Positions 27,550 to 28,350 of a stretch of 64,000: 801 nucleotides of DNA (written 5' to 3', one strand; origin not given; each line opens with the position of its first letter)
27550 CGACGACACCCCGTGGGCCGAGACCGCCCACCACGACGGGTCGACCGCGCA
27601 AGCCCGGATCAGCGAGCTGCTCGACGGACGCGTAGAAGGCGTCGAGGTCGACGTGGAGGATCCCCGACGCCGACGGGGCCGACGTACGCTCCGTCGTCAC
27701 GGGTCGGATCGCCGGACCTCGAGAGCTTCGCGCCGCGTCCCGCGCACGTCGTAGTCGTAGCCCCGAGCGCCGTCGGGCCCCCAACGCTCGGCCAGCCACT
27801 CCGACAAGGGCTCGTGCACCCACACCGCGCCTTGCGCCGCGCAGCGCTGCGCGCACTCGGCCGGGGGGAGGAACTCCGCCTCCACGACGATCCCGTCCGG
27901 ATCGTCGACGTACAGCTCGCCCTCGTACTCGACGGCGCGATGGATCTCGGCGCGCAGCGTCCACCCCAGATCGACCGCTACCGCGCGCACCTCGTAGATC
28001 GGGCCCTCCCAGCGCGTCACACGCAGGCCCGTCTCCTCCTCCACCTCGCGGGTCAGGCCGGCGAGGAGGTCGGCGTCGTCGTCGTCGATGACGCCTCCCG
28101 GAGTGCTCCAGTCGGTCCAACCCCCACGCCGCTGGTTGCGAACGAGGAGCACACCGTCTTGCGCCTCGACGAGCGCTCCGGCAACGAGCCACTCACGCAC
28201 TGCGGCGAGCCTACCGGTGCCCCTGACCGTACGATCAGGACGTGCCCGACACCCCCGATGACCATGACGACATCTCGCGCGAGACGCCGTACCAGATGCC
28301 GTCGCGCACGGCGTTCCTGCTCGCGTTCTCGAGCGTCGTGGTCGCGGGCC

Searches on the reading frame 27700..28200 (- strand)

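Call 63: search_protein_families(library=pfam, proteins=[window:27700-28200:-], max_evalue=0.001)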
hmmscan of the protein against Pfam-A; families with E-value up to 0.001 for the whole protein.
window:27700-28200:- (167 aa): 1 family
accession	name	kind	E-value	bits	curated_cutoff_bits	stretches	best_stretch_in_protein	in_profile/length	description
PF00293.34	NUDIX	-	5.7e-12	46.2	21.1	1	6-125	5-123/134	NUDIX domain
